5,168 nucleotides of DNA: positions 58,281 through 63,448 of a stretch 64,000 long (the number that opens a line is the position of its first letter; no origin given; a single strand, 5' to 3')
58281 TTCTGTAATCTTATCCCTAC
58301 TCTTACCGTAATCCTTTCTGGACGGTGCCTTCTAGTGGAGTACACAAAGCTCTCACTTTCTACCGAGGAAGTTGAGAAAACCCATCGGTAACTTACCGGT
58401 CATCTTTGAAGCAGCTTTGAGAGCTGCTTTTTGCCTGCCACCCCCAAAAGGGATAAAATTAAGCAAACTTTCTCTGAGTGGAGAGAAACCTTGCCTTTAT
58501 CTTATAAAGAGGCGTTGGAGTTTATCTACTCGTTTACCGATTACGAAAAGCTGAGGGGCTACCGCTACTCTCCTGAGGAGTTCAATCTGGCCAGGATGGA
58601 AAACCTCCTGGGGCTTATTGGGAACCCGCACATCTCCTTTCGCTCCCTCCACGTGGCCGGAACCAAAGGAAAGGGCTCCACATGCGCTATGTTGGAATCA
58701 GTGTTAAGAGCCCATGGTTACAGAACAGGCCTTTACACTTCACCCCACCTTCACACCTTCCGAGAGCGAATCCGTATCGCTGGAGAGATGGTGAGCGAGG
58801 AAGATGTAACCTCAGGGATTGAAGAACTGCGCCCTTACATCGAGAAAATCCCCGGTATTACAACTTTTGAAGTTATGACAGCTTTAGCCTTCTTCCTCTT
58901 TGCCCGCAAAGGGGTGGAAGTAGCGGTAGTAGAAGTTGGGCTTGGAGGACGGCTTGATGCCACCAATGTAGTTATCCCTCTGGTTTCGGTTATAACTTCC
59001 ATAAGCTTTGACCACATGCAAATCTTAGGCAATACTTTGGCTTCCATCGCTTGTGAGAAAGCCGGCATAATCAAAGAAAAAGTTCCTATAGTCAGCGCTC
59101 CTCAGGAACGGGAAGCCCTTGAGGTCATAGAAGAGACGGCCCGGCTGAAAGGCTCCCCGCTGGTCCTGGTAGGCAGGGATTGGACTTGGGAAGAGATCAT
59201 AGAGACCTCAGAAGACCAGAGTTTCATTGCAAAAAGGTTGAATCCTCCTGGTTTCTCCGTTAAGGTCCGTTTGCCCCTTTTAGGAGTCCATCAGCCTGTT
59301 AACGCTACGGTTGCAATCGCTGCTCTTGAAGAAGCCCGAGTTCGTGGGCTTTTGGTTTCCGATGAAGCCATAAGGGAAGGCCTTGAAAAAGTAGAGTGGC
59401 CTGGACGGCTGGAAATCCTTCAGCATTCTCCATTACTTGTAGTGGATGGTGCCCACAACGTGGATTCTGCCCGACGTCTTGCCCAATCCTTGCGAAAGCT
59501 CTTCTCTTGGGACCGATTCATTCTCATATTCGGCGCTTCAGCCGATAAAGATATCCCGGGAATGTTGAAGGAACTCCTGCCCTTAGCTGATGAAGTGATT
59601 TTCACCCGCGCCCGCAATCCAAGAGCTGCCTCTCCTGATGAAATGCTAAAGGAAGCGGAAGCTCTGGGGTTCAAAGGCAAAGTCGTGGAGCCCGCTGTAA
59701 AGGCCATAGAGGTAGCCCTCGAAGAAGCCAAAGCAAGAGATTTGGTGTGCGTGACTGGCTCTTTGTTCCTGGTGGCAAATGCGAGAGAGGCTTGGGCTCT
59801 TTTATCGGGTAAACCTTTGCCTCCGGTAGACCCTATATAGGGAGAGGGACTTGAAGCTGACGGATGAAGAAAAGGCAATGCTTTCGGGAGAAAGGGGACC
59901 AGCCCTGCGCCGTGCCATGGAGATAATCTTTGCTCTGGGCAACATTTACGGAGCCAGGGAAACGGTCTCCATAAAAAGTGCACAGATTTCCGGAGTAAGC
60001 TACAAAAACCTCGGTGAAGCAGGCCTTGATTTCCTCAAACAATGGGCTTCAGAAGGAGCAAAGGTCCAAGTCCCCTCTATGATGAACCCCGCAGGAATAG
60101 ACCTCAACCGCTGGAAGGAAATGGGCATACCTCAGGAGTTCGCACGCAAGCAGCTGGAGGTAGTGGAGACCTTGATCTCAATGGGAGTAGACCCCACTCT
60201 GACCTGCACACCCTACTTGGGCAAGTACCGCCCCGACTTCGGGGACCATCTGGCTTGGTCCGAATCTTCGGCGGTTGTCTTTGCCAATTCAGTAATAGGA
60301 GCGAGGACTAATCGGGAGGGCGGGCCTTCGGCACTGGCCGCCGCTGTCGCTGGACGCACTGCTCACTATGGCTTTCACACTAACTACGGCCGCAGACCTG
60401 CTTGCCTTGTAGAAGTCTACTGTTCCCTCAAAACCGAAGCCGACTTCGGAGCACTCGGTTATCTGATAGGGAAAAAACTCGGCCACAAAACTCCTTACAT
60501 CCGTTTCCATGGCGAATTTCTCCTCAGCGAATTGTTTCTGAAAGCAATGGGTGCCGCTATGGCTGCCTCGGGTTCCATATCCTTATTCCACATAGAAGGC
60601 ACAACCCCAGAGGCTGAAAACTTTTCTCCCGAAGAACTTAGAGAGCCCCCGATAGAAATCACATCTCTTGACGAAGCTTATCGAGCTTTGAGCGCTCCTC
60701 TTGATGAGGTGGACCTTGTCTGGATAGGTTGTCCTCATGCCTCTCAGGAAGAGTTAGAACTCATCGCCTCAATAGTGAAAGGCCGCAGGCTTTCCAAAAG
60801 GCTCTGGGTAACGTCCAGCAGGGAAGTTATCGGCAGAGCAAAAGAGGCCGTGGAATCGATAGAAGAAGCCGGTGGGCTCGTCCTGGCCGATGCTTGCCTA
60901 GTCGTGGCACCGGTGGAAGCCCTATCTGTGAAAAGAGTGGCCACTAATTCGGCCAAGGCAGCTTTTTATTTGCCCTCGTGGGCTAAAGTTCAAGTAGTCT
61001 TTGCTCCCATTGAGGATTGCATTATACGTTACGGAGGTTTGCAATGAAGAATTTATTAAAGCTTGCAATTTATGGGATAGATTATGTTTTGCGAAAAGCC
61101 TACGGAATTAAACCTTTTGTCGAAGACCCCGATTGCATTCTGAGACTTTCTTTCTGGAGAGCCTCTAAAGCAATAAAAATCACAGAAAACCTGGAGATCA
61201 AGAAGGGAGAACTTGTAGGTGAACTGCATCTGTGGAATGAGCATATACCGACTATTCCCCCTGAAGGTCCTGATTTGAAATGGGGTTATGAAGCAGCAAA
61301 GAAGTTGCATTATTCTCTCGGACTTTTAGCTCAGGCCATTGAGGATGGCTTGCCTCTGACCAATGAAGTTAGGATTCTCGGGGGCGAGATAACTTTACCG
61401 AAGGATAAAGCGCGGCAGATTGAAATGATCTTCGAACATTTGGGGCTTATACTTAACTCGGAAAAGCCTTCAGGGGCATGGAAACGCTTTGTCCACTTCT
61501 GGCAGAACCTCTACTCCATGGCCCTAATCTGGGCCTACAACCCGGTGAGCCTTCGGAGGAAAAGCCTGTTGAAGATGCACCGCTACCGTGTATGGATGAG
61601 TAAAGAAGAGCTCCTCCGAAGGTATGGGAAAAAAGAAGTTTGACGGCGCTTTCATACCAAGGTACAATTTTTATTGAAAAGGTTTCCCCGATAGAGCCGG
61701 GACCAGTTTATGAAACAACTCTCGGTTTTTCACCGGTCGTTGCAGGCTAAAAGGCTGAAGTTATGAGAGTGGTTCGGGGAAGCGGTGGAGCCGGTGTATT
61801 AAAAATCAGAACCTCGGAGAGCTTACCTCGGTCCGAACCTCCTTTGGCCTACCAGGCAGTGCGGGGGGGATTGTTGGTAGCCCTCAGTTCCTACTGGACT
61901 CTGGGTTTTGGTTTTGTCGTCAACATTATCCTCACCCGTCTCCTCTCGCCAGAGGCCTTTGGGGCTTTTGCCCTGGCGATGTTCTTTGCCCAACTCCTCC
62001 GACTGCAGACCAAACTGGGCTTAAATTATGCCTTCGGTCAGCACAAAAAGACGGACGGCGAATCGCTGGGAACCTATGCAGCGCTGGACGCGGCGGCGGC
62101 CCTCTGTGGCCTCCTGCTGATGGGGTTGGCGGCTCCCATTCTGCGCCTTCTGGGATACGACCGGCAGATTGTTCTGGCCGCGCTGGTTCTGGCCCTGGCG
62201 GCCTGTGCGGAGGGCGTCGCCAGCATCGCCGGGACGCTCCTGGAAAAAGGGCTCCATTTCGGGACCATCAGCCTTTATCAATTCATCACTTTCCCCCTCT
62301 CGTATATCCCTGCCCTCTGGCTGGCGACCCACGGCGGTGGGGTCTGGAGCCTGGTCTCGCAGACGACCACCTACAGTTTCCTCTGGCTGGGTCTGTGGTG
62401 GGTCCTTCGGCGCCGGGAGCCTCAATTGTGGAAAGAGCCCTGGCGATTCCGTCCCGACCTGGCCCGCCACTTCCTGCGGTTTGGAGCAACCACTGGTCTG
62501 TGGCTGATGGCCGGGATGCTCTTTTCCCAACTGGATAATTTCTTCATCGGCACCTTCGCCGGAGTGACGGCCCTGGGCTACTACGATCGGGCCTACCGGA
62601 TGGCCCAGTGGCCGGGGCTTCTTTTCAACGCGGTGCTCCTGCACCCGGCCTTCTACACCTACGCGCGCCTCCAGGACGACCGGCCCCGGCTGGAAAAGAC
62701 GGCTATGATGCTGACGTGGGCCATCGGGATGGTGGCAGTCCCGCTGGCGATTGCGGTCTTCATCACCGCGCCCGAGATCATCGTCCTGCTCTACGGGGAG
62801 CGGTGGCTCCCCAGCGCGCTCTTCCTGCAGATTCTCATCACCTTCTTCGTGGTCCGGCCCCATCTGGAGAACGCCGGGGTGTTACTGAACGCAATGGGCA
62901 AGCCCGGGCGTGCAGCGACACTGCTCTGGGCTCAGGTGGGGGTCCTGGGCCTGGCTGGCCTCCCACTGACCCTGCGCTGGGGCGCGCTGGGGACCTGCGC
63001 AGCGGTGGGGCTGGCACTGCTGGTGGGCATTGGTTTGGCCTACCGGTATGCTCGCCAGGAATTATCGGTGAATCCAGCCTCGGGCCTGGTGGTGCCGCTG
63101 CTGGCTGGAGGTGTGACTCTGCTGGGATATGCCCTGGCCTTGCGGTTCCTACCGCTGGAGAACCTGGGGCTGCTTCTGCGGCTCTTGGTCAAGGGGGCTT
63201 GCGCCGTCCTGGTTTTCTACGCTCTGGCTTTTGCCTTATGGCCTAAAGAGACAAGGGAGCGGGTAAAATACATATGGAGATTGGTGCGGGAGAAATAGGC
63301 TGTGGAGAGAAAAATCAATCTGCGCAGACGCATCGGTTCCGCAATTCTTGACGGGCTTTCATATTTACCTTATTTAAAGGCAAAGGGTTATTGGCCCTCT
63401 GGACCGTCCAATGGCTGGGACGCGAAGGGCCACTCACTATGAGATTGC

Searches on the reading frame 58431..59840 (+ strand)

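Call 23: search_protein_families(library=pfam, proteins=[window:58431-59840:+], max_evalue=0.00001)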
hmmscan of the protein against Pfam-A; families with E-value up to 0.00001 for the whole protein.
window:58431-59840:+ (469 aa): 2 families
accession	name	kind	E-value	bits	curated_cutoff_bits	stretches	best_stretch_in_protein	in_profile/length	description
PF02875.26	Mur_ligase_C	-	9.8e-23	81.8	28.4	1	325-444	1-126/127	Mur ligase, glutamate ligase domain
PF08245.18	Mur_ligase_M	-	3.3e-15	57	24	1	75-298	1-199/200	Mur ligase middle domain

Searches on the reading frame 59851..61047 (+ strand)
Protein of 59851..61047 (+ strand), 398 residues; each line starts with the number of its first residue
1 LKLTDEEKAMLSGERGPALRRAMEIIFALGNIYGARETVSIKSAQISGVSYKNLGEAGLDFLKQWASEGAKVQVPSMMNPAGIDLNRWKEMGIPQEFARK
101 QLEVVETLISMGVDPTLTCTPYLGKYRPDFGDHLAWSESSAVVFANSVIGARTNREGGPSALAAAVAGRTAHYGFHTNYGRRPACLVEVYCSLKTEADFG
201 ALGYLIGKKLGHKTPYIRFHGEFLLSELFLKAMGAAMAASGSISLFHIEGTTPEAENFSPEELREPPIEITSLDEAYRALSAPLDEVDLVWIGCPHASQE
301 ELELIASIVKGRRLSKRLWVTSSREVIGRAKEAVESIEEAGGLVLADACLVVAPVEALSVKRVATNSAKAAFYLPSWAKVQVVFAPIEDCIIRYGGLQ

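Call 23: search_protein_families(library=pfam, proteins=[window:59851-61047:+], max_evalue=0.00001)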
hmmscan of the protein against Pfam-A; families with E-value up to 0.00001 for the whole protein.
window:59851-61047:+ (398 aa): 1 family
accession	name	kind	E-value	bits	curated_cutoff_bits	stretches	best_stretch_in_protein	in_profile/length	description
PF04412.18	AcnX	-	7.6e-144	479.7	31.5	1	1-391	1-399/400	Aconitase X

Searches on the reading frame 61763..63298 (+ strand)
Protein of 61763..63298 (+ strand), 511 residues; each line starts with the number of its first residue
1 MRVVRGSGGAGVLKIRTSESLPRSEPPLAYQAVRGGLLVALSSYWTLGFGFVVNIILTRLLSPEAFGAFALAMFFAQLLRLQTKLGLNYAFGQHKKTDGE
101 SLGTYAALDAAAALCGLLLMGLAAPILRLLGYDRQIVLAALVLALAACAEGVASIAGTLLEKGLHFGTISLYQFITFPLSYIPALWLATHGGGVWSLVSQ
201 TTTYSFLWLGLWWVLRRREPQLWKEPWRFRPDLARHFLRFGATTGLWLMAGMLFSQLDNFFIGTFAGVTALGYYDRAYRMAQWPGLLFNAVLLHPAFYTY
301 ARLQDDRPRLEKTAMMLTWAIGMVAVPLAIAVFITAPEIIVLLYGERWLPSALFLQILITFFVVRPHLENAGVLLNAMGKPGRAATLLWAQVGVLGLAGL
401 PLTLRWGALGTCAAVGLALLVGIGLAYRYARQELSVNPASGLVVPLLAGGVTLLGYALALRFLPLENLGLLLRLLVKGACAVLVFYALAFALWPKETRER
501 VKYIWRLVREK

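Call 23: search_protein_families(library=pfam, proteins=[window:61763-63298:+], max_evalue=0.00001)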
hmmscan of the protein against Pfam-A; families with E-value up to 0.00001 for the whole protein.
window:61763-63298:+ (511 aa): 2 families
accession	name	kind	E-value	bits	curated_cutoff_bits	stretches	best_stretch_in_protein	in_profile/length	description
PF13440.11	Polysacc_synt_3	-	1.7e-50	172.4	23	1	56-352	1-292/293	Polysaccharide biosynthesis protein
PF01943.22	Polysacc_synt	-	5.4e-22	79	28.2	1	33-290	2-260/274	Polysaccharide biosynthesis protein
